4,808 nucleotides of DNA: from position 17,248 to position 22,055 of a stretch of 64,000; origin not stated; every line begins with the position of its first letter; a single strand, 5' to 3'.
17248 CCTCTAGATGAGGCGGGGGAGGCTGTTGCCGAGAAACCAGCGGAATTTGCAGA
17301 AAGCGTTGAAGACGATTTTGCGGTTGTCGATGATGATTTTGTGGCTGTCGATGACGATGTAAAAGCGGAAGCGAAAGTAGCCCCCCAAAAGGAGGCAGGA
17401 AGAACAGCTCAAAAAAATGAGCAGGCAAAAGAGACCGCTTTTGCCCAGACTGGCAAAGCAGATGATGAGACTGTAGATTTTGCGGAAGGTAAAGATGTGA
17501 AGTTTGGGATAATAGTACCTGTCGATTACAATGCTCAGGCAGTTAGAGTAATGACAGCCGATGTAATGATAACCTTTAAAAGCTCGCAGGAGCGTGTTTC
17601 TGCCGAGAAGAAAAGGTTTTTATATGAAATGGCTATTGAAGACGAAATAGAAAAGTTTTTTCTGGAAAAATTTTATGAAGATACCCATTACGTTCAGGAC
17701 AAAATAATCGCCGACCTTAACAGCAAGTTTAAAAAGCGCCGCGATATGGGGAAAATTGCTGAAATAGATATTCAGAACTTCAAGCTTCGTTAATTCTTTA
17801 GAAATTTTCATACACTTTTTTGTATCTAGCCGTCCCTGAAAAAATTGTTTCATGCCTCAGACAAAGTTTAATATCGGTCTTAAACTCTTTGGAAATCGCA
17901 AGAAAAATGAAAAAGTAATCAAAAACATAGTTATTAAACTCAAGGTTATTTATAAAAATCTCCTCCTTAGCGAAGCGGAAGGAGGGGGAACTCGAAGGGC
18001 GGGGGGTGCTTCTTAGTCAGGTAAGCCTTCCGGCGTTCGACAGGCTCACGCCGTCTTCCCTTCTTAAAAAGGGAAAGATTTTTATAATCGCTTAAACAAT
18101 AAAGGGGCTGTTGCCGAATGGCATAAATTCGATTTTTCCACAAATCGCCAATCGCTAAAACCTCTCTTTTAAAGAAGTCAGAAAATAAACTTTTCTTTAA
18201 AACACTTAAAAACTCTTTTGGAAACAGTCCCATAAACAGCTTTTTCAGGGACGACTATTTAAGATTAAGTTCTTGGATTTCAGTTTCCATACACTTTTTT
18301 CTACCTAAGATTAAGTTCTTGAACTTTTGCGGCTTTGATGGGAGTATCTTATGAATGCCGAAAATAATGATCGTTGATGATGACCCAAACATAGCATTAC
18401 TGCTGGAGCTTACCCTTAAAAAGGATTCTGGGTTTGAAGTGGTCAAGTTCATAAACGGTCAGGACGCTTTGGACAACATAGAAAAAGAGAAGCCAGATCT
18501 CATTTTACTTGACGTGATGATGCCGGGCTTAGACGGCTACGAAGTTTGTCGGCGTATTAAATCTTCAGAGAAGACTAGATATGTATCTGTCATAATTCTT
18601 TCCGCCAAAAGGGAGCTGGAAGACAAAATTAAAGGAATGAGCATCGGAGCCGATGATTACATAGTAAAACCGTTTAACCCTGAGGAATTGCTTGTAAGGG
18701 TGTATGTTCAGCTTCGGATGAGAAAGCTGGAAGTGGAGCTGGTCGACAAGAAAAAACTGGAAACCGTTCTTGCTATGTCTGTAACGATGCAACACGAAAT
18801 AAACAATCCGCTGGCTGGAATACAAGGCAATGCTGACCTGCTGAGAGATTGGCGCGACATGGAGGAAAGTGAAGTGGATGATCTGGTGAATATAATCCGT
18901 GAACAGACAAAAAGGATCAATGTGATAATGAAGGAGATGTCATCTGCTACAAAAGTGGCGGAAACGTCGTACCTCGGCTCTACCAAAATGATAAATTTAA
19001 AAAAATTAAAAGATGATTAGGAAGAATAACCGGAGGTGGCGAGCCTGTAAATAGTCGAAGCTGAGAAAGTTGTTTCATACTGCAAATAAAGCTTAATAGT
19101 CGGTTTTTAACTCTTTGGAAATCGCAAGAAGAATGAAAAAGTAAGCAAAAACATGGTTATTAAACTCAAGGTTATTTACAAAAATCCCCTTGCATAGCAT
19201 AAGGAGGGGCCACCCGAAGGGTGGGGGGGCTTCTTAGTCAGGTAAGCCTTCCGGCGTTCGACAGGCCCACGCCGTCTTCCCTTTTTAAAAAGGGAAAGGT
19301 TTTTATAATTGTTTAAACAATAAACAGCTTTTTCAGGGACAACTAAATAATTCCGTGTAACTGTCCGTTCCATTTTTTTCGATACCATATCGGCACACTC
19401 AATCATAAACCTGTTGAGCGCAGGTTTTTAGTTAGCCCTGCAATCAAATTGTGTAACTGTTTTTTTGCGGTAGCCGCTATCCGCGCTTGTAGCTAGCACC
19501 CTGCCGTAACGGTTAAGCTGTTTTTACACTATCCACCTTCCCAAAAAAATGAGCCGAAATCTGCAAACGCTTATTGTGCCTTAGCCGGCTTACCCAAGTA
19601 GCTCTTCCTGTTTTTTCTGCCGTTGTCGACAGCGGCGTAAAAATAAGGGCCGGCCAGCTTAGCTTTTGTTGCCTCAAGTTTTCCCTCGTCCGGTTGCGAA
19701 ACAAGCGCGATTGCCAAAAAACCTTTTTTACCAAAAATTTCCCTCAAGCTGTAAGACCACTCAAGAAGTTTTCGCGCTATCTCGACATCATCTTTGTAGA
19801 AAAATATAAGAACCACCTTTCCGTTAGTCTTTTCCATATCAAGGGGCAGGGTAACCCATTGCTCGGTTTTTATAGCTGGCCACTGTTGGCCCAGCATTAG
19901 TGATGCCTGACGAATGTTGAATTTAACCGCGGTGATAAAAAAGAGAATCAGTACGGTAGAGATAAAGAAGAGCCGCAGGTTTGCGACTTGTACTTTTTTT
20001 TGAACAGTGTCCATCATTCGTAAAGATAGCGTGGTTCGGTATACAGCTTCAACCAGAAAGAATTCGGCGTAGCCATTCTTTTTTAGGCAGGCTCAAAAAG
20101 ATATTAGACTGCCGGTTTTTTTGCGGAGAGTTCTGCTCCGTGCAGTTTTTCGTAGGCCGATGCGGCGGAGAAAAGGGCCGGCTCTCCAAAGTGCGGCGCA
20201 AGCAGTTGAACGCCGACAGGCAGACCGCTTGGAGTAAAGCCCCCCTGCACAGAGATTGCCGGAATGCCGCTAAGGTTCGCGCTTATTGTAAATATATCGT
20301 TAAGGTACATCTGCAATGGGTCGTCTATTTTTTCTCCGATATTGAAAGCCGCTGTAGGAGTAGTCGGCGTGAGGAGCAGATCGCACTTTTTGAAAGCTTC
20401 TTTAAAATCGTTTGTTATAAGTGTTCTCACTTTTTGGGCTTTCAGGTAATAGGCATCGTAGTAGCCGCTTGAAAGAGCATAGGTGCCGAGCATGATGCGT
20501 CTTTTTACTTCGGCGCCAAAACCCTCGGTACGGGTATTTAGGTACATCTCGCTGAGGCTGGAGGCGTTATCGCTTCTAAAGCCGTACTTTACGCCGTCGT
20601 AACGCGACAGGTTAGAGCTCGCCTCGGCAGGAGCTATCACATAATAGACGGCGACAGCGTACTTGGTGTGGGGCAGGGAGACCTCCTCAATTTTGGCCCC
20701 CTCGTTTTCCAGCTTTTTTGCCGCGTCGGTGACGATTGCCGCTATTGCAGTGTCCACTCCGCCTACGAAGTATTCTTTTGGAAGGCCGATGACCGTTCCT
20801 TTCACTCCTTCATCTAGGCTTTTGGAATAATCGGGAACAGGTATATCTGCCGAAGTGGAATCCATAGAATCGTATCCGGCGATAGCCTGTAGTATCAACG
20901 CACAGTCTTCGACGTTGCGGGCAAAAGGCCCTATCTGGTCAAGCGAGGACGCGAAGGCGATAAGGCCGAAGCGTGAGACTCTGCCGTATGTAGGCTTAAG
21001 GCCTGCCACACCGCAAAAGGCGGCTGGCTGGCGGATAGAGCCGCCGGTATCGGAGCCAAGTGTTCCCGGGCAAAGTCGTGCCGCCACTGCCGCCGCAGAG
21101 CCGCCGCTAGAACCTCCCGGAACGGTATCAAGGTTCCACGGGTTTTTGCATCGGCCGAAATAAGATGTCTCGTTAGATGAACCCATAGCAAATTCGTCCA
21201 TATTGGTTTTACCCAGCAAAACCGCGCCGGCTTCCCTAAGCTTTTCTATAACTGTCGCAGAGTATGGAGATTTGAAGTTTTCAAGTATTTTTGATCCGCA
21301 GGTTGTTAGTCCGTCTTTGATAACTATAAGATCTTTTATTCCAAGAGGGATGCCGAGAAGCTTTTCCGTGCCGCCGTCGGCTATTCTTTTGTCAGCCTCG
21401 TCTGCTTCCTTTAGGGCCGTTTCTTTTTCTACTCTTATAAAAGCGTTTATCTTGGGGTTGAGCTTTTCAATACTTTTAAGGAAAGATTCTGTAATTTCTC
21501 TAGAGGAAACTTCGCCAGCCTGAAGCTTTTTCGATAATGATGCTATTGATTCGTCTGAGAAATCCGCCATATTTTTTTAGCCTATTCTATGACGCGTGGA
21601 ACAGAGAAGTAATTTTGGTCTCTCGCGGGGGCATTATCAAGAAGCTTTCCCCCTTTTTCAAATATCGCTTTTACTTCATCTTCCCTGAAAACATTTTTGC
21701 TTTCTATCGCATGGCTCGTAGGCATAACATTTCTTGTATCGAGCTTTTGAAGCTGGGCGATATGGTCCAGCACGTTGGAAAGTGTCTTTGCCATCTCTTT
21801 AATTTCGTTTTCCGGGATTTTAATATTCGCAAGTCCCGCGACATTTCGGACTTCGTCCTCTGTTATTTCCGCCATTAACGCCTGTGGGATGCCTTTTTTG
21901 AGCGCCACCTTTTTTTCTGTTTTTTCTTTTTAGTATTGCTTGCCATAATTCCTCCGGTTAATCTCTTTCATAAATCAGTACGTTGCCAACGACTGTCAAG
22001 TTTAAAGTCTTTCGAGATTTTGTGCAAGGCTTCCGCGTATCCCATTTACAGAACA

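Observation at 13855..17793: Giant hyper-acidic AgmX/MJ0042 zinc-ribbon scaffold protein with eight perfect 27-aa repeats and 14 or more copies of a D-[ILV]-[DE]-A-[LI]-[FL] peptide motif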

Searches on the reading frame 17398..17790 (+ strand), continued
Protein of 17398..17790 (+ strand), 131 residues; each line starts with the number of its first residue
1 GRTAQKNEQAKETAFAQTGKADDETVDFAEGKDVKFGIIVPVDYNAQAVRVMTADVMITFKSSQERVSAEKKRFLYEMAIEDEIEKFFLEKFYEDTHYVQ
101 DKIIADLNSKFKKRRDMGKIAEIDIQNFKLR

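Call 45: list_cluster_members(proteins=[P0025, P0031, P0032, P0033, P0034, P0038, P0040, P0041, P0043, P0045])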
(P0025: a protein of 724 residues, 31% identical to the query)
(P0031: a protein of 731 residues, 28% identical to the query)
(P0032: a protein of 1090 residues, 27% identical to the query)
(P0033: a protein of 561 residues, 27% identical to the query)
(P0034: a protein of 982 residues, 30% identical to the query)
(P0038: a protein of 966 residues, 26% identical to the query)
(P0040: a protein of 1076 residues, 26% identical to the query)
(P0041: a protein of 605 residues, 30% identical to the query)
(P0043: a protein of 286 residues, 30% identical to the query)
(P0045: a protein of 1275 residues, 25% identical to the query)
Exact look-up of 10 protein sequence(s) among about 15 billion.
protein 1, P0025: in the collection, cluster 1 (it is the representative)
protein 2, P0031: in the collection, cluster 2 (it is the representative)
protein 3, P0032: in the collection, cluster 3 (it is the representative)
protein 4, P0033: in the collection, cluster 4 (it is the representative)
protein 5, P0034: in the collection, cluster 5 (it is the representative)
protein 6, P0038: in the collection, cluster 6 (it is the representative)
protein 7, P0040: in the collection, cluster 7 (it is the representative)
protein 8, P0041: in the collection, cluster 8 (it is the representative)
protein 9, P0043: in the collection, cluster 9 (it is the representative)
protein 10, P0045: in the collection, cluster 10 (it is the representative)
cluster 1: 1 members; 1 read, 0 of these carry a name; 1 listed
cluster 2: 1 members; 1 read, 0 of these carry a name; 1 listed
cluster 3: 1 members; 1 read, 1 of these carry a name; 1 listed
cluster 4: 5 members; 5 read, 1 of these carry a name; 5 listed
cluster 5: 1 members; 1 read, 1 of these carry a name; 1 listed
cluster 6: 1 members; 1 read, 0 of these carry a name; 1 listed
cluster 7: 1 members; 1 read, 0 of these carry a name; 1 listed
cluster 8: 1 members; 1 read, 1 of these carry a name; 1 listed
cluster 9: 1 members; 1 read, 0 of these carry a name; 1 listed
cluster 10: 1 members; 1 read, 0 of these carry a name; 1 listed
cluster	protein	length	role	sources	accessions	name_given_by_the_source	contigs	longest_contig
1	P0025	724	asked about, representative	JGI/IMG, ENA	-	-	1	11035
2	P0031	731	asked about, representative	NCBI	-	-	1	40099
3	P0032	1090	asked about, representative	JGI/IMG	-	predicted Zn finger-like uncharacterized protein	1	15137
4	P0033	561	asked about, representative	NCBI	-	-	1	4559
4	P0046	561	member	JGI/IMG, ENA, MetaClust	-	\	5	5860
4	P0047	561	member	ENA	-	-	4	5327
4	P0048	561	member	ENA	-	-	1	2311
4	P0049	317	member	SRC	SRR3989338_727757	-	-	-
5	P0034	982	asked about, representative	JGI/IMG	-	hypothetical protein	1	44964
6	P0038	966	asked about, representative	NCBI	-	-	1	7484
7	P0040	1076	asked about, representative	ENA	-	-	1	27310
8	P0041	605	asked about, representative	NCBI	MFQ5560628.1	MAG: hypothetical protein ACE5FU_08600, partial [Nitrospinota bacterium]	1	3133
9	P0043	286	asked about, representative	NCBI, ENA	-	-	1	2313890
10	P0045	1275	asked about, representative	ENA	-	-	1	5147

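Call 61: find_encoding_contigs(protein=P0008, flank=10000, max_places=1)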
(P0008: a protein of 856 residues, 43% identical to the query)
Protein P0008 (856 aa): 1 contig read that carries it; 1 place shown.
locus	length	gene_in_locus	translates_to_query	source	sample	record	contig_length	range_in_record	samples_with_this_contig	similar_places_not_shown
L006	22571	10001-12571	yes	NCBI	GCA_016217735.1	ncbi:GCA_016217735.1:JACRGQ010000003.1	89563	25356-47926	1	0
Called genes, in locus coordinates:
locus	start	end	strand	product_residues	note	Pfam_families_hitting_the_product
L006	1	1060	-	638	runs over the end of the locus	PF00330:Aconitase, PF28406:AcnX_3rd (weak), PF00694:Aconitase_C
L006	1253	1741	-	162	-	PF00583:Acetyltransf_1, PF13508:Acetyltransf_7, PF13673:Acetyltransf_10 (weak), PF08445:FR47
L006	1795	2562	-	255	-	PF18912:DZR_2, PF00156:Pribosyltran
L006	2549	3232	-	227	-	PF07238:PilZ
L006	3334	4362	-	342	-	PF01018:GTP1_OBG, PF01926:MMR_HSR1, PF02421:FeoB_N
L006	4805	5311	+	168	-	-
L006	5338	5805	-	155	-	PF13622:4HBT_3 (weak), PF03061:4HBT (weak)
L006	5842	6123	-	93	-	PF13371:TPR_9 (faint), PF13414:TPR_11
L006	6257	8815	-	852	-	PF11897:DUF3417, PF00343:Phosphorylase, PF28476:GlgP_C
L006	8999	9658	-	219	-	PF01464:SLT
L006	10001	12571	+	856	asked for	PF13717:Zn_ribbon_4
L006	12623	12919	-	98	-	PF00216:Bac_DNA_binding, PF18291:HU-HIG (weak)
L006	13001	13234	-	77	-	-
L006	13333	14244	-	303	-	-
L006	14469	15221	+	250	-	PF00561:Abhydrolase_1, PF00975:Thioesterase (weak), PF12146:Hydrolase_4, PF12697:Abhydrolase_6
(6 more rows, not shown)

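Call 62: find_encoding_contigs(protein=P0043, flank=10000, max_places=1)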
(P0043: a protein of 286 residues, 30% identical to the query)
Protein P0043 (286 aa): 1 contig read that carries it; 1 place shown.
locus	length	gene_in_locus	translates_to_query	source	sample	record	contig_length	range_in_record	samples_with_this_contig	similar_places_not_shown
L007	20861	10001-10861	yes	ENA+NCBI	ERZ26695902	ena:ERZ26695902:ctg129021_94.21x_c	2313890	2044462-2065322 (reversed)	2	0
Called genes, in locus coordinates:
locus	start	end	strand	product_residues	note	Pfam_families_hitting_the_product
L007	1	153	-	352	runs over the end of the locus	PF03150:CCP_MauG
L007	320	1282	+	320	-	PF00126:HTH_1, PF03466:LysR_substrate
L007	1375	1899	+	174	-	PF03350:UPF0114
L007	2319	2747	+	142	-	PF00011:HSP20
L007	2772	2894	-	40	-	-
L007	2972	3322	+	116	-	-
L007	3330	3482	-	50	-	-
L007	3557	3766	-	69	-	-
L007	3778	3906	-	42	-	-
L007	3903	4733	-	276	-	PF04116:FA_hydroxylase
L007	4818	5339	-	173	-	-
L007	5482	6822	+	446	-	PF05977:MFS_3, PF07690:MFS_1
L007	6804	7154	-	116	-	-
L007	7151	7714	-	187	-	PF01327:Pep_deformylase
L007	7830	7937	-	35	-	-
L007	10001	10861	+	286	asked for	PF13717:Zn_ribbon_4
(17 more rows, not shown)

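Call 63: find_encoding_contigs(protein=P0034, flank=10000, max_places=1)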
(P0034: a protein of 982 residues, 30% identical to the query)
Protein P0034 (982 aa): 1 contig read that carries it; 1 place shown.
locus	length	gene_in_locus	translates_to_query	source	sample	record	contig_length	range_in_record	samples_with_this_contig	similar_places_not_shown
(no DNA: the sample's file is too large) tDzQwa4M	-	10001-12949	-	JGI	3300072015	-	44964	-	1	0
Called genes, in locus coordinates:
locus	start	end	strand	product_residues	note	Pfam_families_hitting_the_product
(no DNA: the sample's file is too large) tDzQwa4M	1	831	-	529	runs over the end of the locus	-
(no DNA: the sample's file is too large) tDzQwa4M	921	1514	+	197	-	PF08534:Redoxin (weak)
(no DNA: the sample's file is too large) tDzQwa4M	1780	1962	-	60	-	-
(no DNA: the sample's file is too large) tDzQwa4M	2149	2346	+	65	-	-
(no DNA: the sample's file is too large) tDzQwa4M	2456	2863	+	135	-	-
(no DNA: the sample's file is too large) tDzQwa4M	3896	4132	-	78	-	PF01206:TusA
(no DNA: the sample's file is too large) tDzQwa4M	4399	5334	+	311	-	-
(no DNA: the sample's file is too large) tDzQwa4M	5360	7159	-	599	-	PF13231:PMT_2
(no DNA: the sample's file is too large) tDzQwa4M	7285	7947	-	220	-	PF00560:LRR_1 (faint), PF13516:LRR_6 (faint)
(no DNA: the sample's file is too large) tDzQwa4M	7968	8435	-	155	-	PF08238:Sel1 (faint)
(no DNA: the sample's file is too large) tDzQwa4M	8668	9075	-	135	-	-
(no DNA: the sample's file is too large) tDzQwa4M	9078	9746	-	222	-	PF01464:SLT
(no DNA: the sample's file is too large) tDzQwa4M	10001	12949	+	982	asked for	-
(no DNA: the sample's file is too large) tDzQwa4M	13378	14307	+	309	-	PF01551:Peptidase_M23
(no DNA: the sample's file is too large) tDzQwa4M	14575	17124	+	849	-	PF07517:SecA_DEAD, PF00270:DEAD (weak), PF00271:Helicase_C (faint), PF01043:SecA_PP_bind, PF21090:P-loop_SecA, PF07516:SecA_SW, PF02810:SEC-C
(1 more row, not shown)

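Call 104: find_encoding_contigs(protein=P0040, flank=10000, max_places=1)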
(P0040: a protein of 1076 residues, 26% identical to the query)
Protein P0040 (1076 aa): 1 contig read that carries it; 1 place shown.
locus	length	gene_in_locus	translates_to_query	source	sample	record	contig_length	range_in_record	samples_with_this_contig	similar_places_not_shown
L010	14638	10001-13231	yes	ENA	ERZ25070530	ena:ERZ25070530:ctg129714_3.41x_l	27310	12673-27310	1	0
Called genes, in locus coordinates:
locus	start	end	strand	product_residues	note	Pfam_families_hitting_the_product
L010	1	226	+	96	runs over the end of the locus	-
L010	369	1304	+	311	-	PF02624:YcaO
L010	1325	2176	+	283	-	PF00881:Nitroreductase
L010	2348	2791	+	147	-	PF00011:HSP20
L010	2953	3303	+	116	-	-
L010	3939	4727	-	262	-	PF04116:FA_hydroxylase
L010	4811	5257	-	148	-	-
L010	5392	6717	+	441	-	PF05977:MFS_3, PF07690:MFS_1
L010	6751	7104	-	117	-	-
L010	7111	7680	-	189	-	PF01327:Pep_deformylase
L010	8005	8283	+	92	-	PF00216:Bac_DNA_binding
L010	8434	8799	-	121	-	-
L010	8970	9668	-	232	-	PF01464:SLT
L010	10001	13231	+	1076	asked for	PF13717:Zn_ribbon_4, PF13719:Zn_ribbon_5 (faint)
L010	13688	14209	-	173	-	PF01926:MMR_HSR1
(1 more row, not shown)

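Call 105: find_encoding_contigs(protein=P0014, flank=10000, max_places=1)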
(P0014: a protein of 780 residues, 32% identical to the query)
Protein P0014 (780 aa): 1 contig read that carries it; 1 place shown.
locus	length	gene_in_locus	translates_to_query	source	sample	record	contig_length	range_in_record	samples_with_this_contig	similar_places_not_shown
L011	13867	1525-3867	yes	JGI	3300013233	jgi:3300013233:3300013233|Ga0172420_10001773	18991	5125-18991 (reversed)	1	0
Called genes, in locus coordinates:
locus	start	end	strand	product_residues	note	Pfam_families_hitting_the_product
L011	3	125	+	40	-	?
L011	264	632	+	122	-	PF21157:DksA_N, PF01258:zf-dskA_traR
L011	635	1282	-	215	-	PF01464:SLT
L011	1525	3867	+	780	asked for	PF13717:Zn_ribbon_4, PF13719:Zn_ribbon_5 (faint)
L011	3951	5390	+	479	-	PF02934:GatB_N, PF02637:GatB_Yqey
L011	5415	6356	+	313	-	PF03193:RsgA_GTPase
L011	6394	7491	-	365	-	PF04055:Radical_SAM, PF13186:SPASM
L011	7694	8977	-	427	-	PF13372:Alginate_exp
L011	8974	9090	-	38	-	-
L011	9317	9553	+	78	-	-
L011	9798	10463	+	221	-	PF13276:HTH_21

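Call 108: find_related_loci(query=window:17398-17790:+, collection=metagenome_contigs, flank=10000)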
Query window:17398-17790:+ (131 aa) in metagenome_contigs; peptide patterns used: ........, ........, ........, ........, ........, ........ (x = any residue, [..] = any of these).
132 stretches matched a pattern, but none encodes a relative of the query by tblastn (E <= 1e-3).

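Call 111: find_related_loci(query=A3, collection=metagenome_contigs, flank=10000)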
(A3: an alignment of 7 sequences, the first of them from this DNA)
Query A3 (107 aa) in metagenome_contigs; peptide patterns used: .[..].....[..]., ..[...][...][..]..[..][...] (x = any residue, [..] = any of these).
369 stretches matched a pattern; 8 encode a relative of the query (tblastn E <= 1e-3); 8 distinct loci.
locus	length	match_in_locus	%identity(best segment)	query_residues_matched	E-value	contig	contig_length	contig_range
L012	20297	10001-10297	72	9-107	5e-47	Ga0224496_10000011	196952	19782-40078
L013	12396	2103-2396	62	10-107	5e-32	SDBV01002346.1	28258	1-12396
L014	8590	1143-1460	31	2-107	1e-17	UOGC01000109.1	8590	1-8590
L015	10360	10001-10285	30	10-104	5e-15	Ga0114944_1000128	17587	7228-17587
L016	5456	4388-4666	28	15-107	4e-11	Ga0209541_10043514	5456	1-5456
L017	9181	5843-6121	28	15-107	4e-11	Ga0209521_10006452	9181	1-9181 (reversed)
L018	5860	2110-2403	27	10-107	6e-11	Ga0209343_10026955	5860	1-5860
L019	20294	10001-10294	23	9-106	2e-9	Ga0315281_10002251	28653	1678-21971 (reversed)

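Call 118: search_protein_families(library=pfam, proteins=[L015:2840-4324:+, L015:4418-5086:+, L015:5175-6410:+, L015:6495-7409:+, L015:7409-8152:+, L015:8246-10294:+, L017:3998-4357:+, L017:6124-7896:+, L019:6686-7045:-], max_evalue=0.001)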
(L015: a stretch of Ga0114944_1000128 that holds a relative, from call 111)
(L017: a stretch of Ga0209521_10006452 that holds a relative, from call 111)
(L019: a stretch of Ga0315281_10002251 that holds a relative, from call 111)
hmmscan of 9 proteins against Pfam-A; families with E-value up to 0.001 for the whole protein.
L015:2840-4324:+ (495 aa): 1 family
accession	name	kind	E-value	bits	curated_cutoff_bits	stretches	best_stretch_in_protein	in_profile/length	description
PF02120.21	Flg_hook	-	5.4e-21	74.7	29.8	1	373-447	7-81/85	Flagellar hook-length control protein FliK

L015:4418-5086:+ (223 aa): 4 families
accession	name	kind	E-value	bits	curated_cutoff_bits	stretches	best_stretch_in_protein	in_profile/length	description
PF03963.19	FlgD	-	4.4e-24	84.9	27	1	10-74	10-74/75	Flagellar hook capping protein - N-terminal region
PF13860.13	FlgD_ig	-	3.5e-23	81.8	27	1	100-176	1-77/79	FlgD Ig-like domain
PF13861.12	FLgD_tudor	-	1.9e-12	47.6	26.9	1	85-216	3-57/58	FlgD Tudor-like domain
PF13585.12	CHU_C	-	0.0003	21.3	27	1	120-175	25-73/86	CHU_C Type IX secretion signal domain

L015:5175-6410:+ (412 aa): 4 families
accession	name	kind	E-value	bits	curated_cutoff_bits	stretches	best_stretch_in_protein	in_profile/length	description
PF06429.18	Flg_bbr_C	-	2.1e-16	59.6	23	1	367-410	3-46/46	Flagellar basal body rod FlgEFG protein C-terminal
PF07559.19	FlgE_D2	-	1.6e-11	45.3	22.7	1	168-292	14-142/142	Flagellar basal body protein FlaE D2 domain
PF22692.1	LlgE_F_G_D1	-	2.6e-11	44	27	1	88-136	1-44/64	Flagellar hook protein FlgE/F/G D1 domain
PF00460.25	Flg_bb_rod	-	1.5e-10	41.2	20.7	1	7-37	1-31/31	Flagella basal body rod protein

L015:6495-7409:+ (305 aa): 1 family
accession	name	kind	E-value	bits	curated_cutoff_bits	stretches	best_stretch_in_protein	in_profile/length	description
PF01973.23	MptE-like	-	2.8e-39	135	34.6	1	25-196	2-170/171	6-hydroxymethylpterin diphosphokinase MptE-like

L015:7409-8152:+ (248 aa): 0 families

L015:8246-10294:+ (683 aa): 2 families
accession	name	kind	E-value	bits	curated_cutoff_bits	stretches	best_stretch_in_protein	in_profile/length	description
PF13717.11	Zn_ribbon_4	-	7.9e-10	38.9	30.3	1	1-36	1-36/36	zinc-ribbon domain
PF13719.11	Zn_ribbon_5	-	1.3e-08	34.9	29.3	1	1-36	1-36/37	zinc-ribbon domain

L017:3998-4357:+ (120 aa): 2 families
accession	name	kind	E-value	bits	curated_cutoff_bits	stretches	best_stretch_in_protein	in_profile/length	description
PF21157.2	DksA_N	-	3e-21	75.9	27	1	6-76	2-71/71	DnaK suppressor protein DksA, N-terminal domain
PF01258.23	zf-dskA_traR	-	6.8e-14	52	24.9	1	80-114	2-36/36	Prokaryotic dksA/traR C4-type zinc finger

L017:6124-7896:+ (591 aa): 3 families
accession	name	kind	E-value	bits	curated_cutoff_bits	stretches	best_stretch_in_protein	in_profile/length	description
PF19864.5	Radical_SAM_N2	-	3.9e-52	176.1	29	1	46-203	1-151/151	Radical SAM proteins, N-terminal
PF04055.27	Radical_SAM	-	1.4e-19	71.3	29.5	1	262-417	4-165/166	Radical SAM superfamily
PF02310.24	B12-binding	-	1.5e-05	25.2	32.1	1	92-167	49-120/121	B12 binding domain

L019:6686-7045:- (120 aa): 1 family
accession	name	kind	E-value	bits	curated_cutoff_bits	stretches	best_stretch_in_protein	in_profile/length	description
PF01464.25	SLT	-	4.2e-24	84.8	21.3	1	7-110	5-106/117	Transglycosylase SLT domain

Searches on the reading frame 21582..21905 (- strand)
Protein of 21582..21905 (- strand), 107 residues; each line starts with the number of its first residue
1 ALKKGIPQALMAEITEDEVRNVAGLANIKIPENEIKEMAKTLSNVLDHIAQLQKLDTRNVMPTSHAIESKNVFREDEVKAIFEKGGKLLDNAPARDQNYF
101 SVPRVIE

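Call 59: search_protein_families(library=pfam, proteins=[window:21582-21905:-], max_evalue=0.01)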
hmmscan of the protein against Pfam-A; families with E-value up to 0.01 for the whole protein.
window:21582-21905:- (107 aa): 1 family
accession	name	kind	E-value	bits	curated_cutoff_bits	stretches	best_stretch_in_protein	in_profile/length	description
PF02686.20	GatC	-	3e-20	72.6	23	1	31-102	2-66/66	Glu-tRNAGln amidotransferase C subunit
